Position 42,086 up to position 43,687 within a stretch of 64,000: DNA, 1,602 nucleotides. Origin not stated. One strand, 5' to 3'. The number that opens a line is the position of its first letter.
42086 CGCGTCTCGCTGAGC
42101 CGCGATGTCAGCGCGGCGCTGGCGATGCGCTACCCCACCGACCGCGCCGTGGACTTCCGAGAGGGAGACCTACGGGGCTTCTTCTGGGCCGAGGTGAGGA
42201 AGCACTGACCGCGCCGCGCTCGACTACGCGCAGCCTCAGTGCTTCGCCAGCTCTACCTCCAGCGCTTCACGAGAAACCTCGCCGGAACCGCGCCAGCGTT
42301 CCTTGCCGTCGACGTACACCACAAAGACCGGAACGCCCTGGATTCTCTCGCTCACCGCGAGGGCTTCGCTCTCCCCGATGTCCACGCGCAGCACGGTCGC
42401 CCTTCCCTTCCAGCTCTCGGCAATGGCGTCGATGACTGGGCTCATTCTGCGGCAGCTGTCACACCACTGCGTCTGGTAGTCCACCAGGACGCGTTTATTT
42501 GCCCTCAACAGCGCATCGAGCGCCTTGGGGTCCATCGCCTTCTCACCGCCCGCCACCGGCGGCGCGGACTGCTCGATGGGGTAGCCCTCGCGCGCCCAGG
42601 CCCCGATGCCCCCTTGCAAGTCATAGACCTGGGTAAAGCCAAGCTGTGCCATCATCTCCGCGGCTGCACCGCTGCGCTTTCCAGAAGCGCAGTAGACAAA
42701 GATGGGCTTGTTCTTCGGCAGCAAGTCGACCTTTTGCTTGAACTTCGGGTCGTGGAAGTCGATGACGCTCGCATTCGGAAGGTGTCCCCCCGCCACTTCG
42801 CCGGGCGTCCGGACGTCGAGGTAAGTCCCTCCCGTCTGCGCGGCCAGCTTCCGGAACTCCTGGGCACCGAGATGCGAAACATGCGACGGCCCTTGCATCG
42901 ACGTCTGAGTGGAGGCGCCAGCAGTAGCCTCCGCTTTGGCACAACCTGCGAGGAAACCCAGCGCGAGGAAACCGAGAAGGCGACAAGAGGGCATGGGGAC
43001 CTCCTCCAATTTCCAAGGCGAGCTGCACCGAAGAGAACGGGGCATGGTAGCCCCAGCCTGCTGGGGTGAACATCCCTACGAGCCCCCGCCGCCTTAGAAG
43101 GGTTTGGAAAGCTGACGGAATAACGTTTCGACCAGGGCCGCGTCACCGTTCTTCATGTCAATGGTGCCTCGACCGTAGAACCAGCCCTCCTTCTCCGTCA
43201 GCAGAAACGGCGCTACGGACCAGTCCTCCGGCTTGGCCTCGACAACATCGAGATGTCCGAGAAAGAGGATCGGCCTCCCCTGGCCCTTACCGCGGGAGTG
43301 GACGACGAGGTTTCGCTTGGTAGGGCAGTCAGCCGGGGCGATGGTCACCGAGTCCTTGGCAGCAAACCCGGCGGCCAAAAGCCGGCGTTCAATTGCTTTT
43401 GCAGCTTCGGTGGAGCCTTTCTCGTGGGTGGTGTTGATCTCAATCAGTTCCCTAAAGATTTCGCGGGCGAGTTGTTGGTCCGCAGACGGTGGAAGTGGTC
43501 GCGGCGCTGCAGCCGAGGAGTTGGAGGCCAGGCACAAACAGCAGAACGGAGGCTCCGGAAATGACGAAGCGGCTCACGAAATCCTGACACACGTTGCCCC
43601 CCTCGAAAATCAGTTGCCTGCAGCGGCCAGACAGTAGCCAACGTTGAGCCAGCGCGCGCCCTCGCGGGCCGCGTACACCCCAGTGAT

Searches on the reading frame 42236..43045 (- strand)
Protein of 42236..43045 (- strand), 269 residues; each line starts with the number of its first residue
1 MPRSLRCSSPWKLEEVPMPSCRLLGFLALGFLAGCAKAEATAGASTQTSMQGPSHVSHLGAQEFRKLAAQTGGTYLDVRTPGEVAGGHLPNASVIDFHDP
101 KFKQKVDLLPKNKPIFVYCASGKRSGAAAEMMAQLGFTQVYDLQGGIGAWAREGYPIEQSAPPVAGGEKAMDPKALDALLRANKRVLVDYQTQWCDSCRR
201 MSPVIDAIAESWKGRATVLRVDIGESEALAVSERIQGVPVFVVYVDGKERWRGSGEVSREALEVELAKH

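Call 10: search_protein_families(library=pfam, proteins=[window:42236-43045:-], max_evalue=0.01)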
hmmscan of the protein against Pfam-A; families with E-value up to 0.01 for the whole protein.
window:42236-43045:- (269 aa): 4 families
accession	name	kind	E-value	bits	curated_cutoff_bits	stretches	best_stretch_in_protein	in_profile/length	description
PF00581.25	Rhodanese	-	6.2e-18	65.6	22.2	1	61-152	2-101/102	Rhodanese-like domain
PF00085.26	Thioredoxin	-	1.2e-16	61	23.5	1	177-265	11-100/103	Thioredoxin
PF13098.12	Thioredoxin_2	-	7.1e-06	26.8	27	1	182-262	4-100/104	Thioredoxin-like domain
PF13899.12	Thioredoxin_7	-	1.2e-05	25.7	27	1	174-244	8-81/83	Thioredoxin-like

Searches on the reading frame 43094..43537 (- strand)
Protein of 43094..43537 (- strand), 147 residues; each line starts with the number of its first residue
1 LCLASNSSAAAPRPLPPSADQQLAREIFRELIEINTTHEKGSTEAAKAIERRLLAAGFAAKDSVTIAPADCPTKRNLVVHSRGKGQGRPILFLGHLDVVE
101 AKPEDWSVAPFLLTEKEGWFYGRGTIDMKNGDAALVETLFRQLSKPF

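Call 10: search_protein_families(library=pfam, proteins=[window:43094-43537:-], max_evalue=0.01)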
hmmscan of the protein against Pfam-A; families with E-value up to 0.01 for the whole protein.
window:43094-43537:- (147 aa): 1 family
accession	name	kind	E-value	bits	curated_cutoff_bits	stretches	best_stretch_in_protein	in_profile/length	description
PF01546.33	Peptidase_M20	-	4.1e-10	40.4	24.6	1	91-139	1-47/206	Peptidase family M20/M25/M40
